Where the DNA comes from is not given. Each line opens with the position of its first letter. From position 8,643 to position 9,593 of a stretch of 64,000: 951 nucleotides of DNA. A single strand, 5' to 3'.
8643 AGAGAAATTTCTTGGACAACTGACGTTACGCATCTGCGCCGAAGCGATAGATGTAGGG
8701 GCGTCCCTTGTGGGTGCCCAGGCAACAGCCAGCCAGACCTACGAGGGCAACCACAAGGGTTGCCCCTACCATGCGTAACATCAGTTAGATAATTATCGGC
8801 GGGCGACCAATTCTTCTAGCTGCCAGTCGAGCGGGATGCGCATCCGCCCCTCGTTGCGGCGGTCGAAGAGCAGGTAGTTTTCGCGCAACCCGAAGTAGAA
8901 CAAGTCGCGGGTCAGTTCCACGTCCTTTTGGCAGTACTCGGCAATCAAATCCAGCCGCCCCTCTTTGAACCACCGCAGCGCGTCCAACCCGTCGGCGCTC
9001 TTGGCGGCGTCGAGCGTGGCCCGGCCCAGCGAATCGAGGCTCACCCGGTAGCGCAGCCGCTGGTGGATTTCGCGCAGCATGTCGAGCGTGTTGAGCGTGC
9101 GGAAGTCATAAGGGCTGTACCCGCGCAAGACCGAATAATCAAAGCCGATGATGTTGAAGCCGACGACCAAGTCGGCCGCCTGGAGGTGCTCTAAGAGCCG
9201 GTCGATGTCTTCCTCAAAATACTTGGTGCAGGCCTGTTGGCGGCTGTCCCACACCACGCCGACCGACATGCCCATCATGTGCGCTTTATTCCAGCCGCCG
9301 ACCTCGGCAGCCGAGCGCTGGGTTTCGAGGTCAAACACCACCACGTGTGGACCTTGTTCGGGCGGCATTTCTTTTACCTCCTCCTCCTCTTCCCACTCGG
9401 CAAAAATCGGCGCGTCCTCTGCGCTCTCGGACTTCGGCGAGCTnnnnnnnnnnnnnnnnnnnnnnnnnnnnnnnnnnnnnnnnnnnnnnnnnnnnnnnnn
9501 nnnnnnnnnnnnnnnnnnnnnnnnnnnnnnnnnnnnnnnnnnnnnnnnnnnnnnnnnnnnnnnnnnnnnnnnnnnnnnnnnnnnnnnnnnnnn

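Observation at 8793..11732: MrfA/YprA-like DEXH helicase + DUF1998 fused in one polypeptide to a DEDDy 3'-5' exonuclease domain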

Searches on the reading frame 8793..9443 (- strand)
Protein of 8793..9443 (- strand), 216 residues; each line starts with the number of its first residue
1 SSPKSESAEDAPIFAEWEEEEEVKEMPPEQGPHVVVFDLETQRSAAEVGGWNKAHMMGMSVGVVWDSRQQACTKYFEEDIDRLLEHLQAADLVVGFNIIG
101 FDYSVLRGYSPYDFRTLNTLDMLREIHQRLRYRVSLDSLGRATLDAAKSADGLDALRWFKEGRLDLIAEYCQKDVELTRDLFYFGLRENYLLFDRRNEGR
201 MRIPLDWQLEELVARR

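Call 3: search_protein_families(library=pfam, proteins=[window:8793-9443:-], max_evalue=1)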
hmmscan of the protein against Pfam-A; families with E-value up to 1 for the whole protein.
window:8793-9443:- (216 aa): 3 families
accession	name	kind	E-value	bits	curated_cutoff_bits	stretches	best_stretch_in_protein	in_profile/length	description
PF13482.12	RNase_H_2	-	8.1e-05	23.1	22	1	66-181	26-160/165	RNase_H superfamily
PF10108.15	DNA_pol_B_exo2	-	0.016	15.4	24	1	149-177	137-165/213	Predicted 3'-5' exonuclease related to the exonuclease domain of PolB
PF16291.11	DUF4937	-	0.059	14.1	28.3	0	47-90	36-78/89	Domain of unknown function (DUF4937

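Call 4: search_protein_families(library=ncbifam, proteins=[window:8793-9443:-], max_evalue=1)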
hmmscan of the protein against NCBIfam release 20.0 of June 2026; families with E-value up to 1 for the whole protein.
window:8793-9443:- (216 aa): 0 families

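Call 5: search_protein_families(library=padloc, proteins=[window:8793-9443:-], max_evalue=1)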
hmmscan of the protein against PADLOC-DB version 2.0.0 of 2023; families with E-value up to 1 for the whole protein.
window:8793-9443:- (216 aa): 0 families

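Call 7: search_solved_structures(query=window:8793-9443:-, max_evalue=10, show_alignments=3)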
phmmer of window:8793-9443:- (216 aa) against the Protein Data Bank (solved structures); distinct sequences matched with E-value up to 10: 2.
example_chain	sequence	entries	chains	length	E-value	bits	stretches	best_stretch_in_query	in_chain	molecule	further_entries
1cxz_B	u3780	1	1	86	0.43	13.3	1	122-172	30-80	PROTEIN (PKN)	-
5gne_A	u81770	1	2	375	1.8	11.3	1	146-176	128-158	Leucine aminopeptidase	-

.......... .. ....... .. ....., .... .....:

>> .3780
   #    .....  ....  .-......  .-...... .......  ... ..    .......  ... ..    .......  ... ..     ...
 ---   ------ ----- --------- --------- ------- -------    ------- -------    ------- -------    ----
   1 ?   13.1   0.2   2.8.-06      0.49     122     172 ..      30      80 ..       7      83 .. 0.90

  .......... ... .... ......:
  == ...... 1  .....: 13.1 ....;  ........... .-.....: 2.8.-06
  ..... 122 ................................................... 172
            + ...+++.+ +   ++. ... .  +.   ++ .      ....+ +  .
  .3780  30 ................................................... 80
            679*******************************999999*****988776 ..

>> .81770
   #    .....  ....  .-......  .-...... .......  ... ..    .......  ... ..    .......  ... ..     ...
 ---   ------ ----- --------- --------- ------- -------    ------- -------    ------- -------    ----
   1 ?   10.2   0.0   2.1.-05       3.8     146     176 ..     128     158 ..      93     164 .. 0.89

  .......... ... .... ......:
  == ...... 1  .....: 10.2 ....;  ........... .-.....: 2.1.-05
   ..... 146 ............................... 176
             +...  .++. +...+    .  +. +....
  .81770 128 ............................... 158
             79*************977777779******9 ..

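Call 13: find_homologous_proteins(query=window:8793-9443:-, max_evalue=0.001)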
Query window:8793-9443:- (216 aa): 573 proteins with E <= 0.001 among 1185 candidates; the best 120 are listed.
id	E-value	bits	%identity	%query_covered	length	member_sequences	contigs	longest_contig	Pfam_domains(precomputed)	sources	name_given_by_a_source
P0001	4.1e-112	391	78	96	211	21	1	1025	PF13482.13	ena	-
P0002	1.4e-104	366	76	98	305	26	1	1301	PF09369.16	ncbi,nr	ncbi:MAG: Zn-binding domain-containing protein, partial [Candidatus Latescibacterota bacterium]|nr:Z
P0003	5.8e-97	341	96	73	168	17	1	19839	-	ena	-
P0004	8.0e-96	338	70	99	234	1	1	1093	PF13482.13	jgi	jgi:DEAD/DEAH box helicase domain-containing protein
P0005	5.9e-95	335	69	99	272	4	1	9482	PF13482.13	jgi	jgi:DEAD/DEAH box helicase domain-containing protein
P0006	2.7e-94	333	67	100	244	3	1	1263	PF13482.13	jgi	jgi:DEAD/DEAH box helicase domain-containing protein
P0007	4.9e-94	332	68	98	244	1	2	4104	PF13482.13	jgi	jgi:DEAD/DEAH box helicase domain-containing protein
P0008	8.4e-92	325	75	88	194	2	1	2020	PF13482.13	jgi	jgi:DEAD/DEAH box helicase domain-containing protein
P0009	1.6e-91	324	69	96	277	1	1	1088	-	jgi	jgi:DEAD/DEAH box helicase domain-containing protein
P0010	2.1e-90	320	67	99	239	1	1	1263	-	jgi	jgi:DEAD/DEAH box helicase domain-containing protein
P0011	1.2e-86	308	71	88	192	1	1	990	PF13482.13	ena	-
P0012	4.3e-85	303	66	91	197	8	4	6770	PF13482.13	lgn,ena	-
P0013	1.0e-84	301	79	74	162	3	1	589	PF13482.13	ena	-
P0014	3.8e-84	300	61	97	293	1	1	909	PF13482.13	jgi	jgi:DEAD/DEAH box helicase domain-containing protein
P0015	3.2e-83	297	79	74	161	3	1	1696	PF13482.13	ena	-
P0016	3.1e-82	293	95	63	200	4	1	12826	-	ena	-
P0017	4.9e-82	293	65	88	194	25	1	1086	PF13482.13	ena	-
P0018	4.3e-78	280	62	93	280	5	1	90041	PF13482.13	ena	-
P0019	4.9e-78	280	67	85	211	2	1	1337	PF13482.13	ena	-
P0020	9.0e-77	275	61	93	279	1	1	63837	PF13482.13,PF10108.16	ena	-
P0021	9.1e-77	275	58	96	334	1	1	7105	PF09369.16,PF13482.13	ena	-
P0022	4.4e-76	273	61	92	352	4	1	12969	PF09369.16,PF13482.13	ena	-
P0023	1.3e-75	272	59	93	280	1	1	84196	PF13482.13,PF10108.16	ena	-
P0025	8.6e-74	266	59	95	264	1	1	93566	PF13482.13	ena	-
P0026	3.6e-73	264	68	81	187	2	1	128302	PF13482.13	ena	-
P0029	1.0e-72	262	58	94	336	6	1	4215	PF09369.16,PF13482.13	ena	-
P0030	3.3e-72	261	59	93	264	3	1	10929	PF13482.13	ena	-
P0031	9.9e-72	259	61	88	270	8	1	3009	PF13482.13,PF10108.16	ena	-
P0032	1.3e-71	259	58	93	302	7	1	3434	PF13482.13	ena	-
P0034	1.7e-70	255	67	81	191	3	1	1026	PF13482.13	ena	-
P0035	1.9e-70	255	62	86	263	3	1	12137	PF13482.13,PF10108.16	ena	-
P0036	7.9e-70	253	63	85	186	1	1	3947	PF13482.13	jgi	jgi:DEAD/DEAH box helicase domain-containing protein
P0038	2.8e-69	251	58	93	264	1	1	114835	PF13482.13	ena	-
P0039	2.8e-69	251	59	85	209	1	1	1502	PF13482.13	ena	-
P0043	1.5e-66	242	69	74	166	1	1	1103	PF13482.13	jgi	jgi:DEAD/DEAH box helicase domain-containing protein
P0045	2.9e-66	241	62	81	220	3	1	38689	PF13482.13,PF10108.16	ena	-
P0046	1.4e-63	232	50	95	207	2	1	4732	PF01612.27,PF13482.13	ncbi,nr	ncbi:MAG: ribonuclease H-like domain-containing protein [Nitrospinae bacterium]|nr:ribonuclease H-li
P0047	2.1e-63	232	48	96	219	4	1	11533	PF01612.27,PF13482.13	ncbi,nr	ncbi:MAG: ribonuclease H-like domain-containing protein [Nitrospinae bacterium]|nr:ribonuclease H-li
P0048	1.7e-62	229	52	93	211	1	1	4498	PF01612.27,PF13482.13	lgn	-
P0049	2.1e-62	229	66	70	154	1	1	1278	PF13482.13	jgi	jgi:DEAD/DEAH box helicase domain-containing protein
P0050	4.2e-62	228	51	93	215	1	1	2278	PF13482.13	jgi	jgi:DEAD/DEAH box helicase domain-containing protein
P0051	5.2e-62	227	50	95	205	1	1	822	PF01612.27,PF13482.13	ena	-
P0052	1.0e-61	226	52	93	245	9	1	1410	PF13482.13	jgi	jgi:DEAD/DEAH box helicase domain-containing protein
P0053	1.4e-61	226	56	87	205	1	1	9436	PF13482.13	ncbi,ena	-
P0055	3.2e-61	225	56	83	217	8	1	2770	PF13482.13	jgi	-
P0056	4.6e-61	224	49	95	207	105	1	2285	PF01612.27,PF13482.13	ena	-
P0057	5.3e-61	224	52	88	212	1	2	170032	PF13482.13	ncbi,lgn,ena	-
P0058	8.1e-61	223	47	97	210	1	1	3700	PF01612.27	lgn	-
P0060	3.7e-60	221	50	93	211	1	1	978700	PF13482.13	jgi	jgi:DEAD/DEAH box helicase domain-containing protein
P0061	5.5e-60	221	57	83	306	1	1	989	PF01612.27,PF09369.16,PF13482.13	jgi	jgi:DEAD/DEAH box helicase domain-containing protein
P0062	8.4e-60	220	48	95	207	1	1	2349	PF01612.27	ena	-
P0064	2.3e-59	219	57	80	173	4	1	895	PF13482.13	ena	-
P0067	2.8e-59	218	55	88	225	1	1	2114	PF13482.13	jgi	jgi:DEAD/DEAH box helicase domain-containing protein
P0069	3.2e-59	218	55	85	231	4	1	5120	PF01612.27,PF13482.13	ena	-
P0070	4.8e-59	218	51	88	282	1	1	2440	PF09369.16,PF13482.13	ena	-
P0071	5.0e-59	217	48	98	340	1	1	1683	PF01612.27,PF09369.16,PF13482.13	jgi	jgi:DEAD/DEAH box helicase domain-containing protein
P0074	9.2e-59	217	56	84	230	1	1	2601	PF13482.13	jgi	jgi:DEAD/DEAH box helicase domain-containing protein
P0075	1.2e-58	216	50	89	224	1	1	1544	PF13482.13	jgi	-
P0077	2.3e-58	215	53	90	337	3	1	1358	PF01612.27,PF09369.16,PF13482.13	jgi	jgi:DEAD/DEAH box helicase domain-containing protein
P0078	2.5e-58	215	47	93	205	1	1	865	PF13482.13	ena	-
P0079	2.9e-58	215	48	90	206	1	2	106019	PF01612.27,PF13482.13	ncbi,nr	ncbi:MAG: DEAD/DEAH box helicase [Nitrospinaceae bacterium]|nr:DEAD/DEAH box helicase [Nitrospinacea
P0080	3.2e-58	215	47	93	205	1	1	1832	PF13482.13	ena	-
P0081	3.6e-58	215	49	91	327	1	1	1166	PF09369.16,PF13482.13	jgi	jgi:DEAD/DEAH box helicase domain-containing protein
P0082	3.7e-58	215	48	95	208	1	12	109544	PF01612.27,PF13482.13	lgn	-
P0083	4.8e-58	214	49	96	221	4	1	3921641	PF13482.13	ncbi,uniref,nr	ncbi:MAG: DEAD/DEAH box helicase [Candidatus Nitronauta litoralis]|uniref:DEAD/DEAH box helicase n=1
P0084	5.0e-58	214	52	84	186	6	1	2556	PF13482.13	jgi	jgi:DEAD/DEAH box helicase domain-containing protein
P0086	9.8e-58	213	49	98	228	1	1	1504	PF01612.27,PF13482.13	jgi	jgi:DEAD/DEAH box helicase domain-containing protein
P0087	9.9e-58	213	56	80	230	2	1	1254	PF13482.13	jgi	jgi:DEAD/DEAH box helicase domain-containing protein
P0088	1.5e-57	213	48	96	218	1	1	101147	PF13482.13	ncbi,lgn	-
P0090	4.1e-57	211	49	85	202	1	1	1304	PF13482.13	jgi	jgi:DEAD/DEAH box helicase domain-containing protein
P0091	4.4e-57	211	48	94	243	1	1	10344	PF01612.27,PF13482.13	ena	-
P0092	5.2e-57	211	50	89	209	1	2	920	PF13482.13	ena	-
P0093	5.4e-57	211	51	86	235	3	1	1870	PF01612.27,PF13482.13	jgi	jgi:DEAD/DEAH box helicase domain-containing protein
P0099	1.3e-56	210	56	81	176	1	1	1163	PF13482.13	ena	-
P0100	1.4e-56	209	53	80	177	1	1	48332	PF01612.27,PF13482.13,PF10108.16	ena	-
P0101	1.5e-56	209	46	96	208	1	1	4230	PF13482.13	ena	-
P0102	1.6e-56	209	57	79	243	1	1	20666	PF13482.13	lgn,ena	-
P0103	2.1e-56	209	48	89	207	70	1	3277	PF01612.27,PF13482.13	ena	-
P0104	2.5e-56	209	53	84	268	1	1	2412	PF13482.13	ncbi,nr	ncbi:MAG: ribonuclease H-like domain-containing protein [Myxococcales bacterium]|nr:ribonuclease H-l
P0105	2.6e-56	209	55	81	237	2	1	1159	PF13482.13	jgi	jgi:DEAD/DEAH box helicase domain-containing protein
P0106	3.9e-56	208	55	85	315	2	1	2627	PF09369.16,PF13482.13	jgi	jgi:DEAD/DEAH box helicase domain-containing protein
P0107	3.9e-56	208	52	84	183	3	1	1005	PF13482.13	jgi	jgi:DEAD/DEAH box helicase domain-containing protein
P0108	3.9e-56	208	55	83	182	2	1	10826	PF01612.27,PF13482.13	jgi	jgi:DEAD/DEAH box helicase domain-containing protein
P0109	4.9e-56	208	53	84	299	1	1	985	PF09369.16,PF13482.13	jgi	jgi:DEAD/DEAH box helicase domain-containing protein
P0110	5.6e-56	207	52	94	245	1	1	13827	PF01612.27,PF13482.13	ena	-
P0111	7.4e-56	207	53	83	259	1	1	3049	PF13482.13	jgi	jgi:DEAD/DEAH box helicase domain-containing protein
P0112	1.3e-55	206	57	81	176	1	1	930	PF13482.13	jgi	jgi:DEAD/DEAH box helicase domain-containing protein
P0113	1.9e-55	206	51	84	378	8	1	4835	PF01612.27,PF09369.16,PF13482.13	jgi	jgi:DEAD/DEAH box helicase domain-containing protein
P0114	1.9e-55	206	49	91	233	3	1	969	PF01612.27,PF13482.13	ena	-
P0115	1.9e-55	206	50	93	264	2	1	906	PF13482.13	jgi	jgi:DEAD/DEAH box helicase domain-containing protein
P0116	2.3e-55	206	47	99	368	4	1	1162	PF09369.16,PF13482.13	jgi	jgi:DEAD/DEAH box helicase domain-containing protein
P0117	2.5e-55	205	52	84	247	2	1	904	PF13482.13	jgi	jgi:DEAD/DEAH box helicase domain-containing protein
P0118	3.0e-55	205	48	99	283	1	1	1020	PF13482.13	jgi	jgi:DEAD/DEAH box helicase domain-containing protein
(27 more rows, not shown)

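Call 15: find_encoding_contigs(protein=P0003, flank=6000, max_places=3)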
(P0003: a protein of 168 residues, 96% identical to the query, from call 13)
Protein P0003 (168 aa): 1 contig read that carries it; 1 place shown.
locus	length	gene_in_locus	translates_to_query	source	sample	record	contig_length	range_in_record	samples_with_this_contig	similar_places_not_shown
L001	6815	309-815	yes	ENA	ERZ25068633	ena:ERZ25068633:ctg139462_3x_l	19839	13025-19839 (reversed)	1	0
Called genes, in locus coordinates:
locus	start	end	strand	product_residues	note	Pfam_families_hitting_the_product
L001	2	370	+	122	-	?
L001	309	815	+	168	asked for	-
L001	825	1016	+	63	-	-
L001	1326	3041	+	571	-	PF09423:PhoD, PF19050:PhoD_2 (weak)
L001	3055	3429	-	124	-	PF13860:FlgD_ig (weak)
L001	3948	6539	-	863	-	PF00041:fn3 (weak), PF16656:Pur_ac_phosph_N (faint), PF25059:FN3_DSCAM-DSCAML_C (faint), PF28033:Fn3_ROS1 (faint), PF21605:CRLF2-like_D2 (faint), PF00041:fn3, PF02369:Big_1 (weak)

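Call 18: search_solved_structures(query=A1, max_evalue=10, show_alignments=3)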
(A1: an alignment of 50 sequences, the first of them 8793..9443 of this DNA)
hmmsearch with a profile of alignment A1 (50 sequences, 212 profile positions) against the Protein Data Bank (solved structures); distinct sequences matched with E-value up to 10: 2.
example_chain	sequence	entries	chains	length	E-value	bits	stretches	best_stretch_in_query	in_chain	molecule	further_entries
6g2j_V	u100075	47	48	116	0.25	13.7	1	110-178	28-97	NADH dehydrogenase [ubiquinone] 1 alpha subcomplex subunit 5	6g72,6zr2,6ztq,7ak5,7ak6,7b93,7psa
9qrf_A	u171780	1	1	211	0.8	12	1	72-172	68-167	ancestor of diDNase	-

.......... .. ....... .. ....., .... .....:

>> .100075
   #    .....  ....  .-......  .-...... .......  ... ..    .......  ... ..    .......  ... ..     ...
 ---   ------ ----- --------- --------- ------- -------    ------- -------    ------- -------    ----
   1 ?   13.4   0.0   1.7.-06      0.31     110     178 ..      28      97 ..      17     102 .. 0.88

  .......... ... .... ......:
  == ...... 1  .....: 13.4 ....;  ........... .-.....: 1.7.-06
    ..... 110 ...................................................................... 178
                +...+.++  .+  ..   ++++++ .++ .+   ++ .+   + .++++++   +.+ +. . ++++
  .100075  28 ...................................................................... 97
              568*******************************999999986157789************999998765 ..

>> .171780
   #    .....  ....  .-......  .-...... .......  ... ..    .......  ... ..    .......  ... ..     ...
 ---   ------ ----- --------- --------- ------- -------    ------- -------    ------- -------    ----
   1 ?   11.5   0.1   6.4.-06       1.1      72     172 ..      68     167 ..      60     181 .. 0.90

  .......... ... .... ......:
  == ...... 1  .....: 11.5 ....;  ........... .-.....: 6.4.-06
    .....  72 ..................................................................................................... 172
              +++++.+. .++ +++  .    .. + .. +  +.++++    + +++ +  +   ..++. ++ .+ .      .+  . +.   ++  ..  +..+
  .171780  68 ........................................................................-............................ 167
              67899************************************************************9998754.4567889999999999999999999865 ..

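Call 20: find_encoding_contigs(protein=P0083, flank=8000, max_places=2)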
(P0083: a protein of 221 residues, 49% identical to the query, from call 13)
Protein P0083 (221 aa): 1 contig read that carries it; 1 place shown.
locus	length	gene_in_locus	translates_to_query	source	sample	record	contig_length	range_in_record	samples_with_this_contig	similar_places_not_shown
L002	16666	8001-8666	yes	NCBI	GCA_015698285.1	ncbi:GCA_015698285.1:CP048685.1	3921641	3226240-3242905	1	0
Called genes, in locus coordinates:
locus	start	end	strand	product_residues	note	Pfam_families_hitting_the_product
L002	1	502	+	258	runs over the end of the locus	PF01790:LGT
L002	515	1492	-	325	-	PF00036:EF-hand_1 (weak)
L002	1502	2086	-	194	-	PF04011:LemA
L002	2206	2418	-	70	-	-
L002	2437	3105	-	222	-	PF13505:OMP_b-brl, PF01617:Surface_Ag_2 (faint)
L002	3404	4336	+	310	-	-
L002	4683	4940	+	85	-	PF08755:YccV-like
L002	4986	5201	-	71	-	-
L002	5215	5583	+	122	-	-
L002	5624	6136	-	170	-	PF02561:FliS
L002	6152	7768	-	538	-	PF02465:FliD_N, PF07195:FliD_C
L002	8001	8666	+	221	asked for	PF13482:RNase_H_2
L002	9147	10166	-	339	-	PF20030:bpMoxR, PF00004:AAA (weak), PF07726:AAA_3, PF07728:AAA_5, PF17863:AAA_lid_2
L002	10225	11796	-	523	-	PF10300:Iml2-TPR_39 (weak), PF13181:TPR_8 (faint), PF13374:TPR_10 (faint), PF13485:Peptidase_MA_2, PF13424:TPR_12 (weak), PF13432:TPR_16, PF14559:TPR_19 (weak), PF00515:TPR_1 (weak), +6 more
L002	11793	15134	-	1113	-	PF13779:DUF4175 (faint)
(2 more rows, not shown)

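Call 21: find_encoding_contigs(protein=P0018, flank=8000, max_places=2)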
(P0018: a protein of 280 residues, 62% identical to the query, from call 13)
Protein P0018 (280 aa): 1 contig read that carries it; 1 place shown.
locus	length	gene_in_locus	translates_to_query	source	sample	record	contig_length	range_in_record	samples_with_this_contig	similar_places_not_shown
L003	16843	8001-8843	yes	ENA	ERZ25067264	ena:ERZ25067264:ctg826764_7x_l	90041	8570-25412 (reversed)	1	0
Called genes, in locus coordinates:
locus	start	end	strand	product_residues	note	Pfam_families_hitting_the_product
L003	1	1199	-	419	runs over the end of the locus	PF00872:Transposase_mut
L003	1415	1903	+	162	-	-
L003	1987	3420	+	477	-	PF13005:zf-IS66 (weak), PF03050:DDE_Tnp_IS66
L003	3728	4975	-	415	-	PF13542:HTH_Tnp_ISL3 (weak), PF01610:DDE_Tnp_ISL3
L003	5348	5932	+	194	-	PF14281:PDDEXK_4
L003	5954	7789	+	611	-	PF22558:REase-ARP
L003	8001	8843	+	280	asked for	PF13482:RNase_H_2 (weak)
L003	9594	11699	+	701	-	PF13401:AAA_22 (faint), PF13481:AAA_25 (faint), PF13238:AAA_18 (faint), PF13671:AAA_33 (faint), PF13521:AAA_28 (faint), PF13191:AAA_16 (weak), PF00004:AAA (weak), PF00004:AAA, +9 more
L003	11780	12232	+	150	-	-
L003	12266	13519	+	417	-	PF14281:PDDEXK_4 (faint)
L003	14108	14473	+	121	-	-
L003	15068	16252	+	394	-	PF14281:PDDEXK_4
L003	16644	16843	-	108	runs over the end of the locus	PF05016:ParE_toxin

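Call 27: predict_structure(alignment_id=A1)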
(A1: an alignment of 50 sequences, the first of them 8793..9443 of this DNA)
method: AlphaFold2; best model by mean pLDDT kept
length: 216 residues; sequences in the alignment: 50
mean_pLDDT: 90.0   pTM: 0.82
mean pLDDT of the five models: 90.0, 89.9, 89.6, 89.3, 89.0
residues with pLDDT >= 90: 178; 70-90: 8; 50-70: 11; < 50: 19
segments of 3 or more residues with pLDDT < 50: 4-6, 14-22, 24-26
pLDDT, mean of each block of 10 residues (from residue 1): 47 48 53 97 97 97 98 98 98 98 98 97 95 95 93 95 98 98 98 94 96 90
secondary structure, 60 per line:
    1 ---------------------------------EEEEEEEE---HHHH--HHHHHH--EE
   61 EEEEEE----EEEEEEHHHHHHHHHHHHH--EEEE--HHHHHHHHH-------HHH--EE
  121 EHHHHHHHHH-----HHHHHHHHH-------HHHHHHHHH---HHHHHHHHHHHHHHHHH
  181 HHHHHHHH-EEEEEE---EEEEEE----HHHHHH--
elements in order: E34-41 H45-48 H51-56 E59-66 E71-76 H77-89 E92-95 H98-106 E119-121 H122-130 H136-144 H152-160 H164-188 E190-195 E199-204 H209-214

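Call 30: fold_search(model_id=the predicted structure, library=pdb)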
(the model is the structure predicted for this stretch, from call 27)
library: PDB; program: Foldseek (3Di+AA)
matches with E <= 10: 439; with E <= 0.001: 166
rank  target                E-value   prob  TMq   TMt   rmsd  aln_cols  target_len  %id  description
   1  4ahc_A                5.2e-06  1.00  0.59  0.20   5.4       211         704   14  Crystal Structure of an Evolved Replicating DNA Polymerase (released 2012-03-07)
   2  7b0h_F                6.8e-06  1.00  0.57  0.18   4.5       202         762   13  TgoT_6G12 Ternary complex (released 2021-01-13)
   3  7b0h_E                7.2e-06  1.00  0.57  0.19   4.5       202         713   13  TgoT_6G12 Ternary complex (released 2021-01-13)
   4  8ojc_A                1.2e-05  1.00  0.53  0.31   6.8       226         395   17  HSV-1 DNA polymerase active site in alternative exonuclease state (released 2024-04-03)
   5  9enq_A                1.2e-05  1.00  0.52  0.18   6.8       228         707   16  HSV-1 DNA polymerase-processivity factor complex in exonuclease state active site with 1-bp DNA mismatch (released 2024-05-29)
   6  1tgo                  1.3e-05  1.00  0.58  0.17   4.8       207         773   15  THERMOSTABLE B TYPE DNA POLYMERASE FROM THERMOCOCCUS GORGONARIUS (released 1999-03-22)
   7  8t3x_A                1.5e-05  1.00  0.57  0.18   4.3       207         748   14  TNA polymerase, closed ternary (released 2024-08-28)
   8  5mdn_A                1.6e-05  1.00  0.55  0.17   3.9       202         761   15  Structure of the family B DNA polymerase from the hyperthermophilic archaeon Pyrobaculum calidifontis (released 2016-12-14)
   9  8oja_A                2.1e-05  1.00  0.52  0.12   6.9       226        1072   17  HSV-1 DNA polymerase-processivity factor complex in exonuclease state (released 2024-04-03)
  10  9oat_A                2.3e-05  1.00  0.58  0.18   4.2       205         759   13  TNA polymerase, 5-270, binary complex (released 2025-12-10)
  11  7tqw_A                2.3e-05  1.00  0.57  0.18   4.8       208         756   14  Kod RSGA incorporating PMT, n+2 (released 2022-08-31)
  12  1wn7                  2.4e-05  1.00  0.57  0.18   4.9       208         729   14  Crystal structure of archaeal family B DNA polymerase mutant (released 2005-08-02)
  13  9oav_A                2.9e-05  1.00  0.59  0.18   4.8       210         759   13  TNA polymerase, 8-64, binary complex (released 2025-12-10)
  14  4k8x_A                2.9e-05  1.00  0.56  0.17   4.5       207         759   13  Binary complex of 9N DNA polymerase in the replicative state (released 2013-06-26)
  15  8ojb_A                2.9e-05  1.00  0.52  0.15   7.7       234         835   16  HSV-1 DNA polymerase-processivity factor complex in exonuclease state active site (released 2024-04-03)
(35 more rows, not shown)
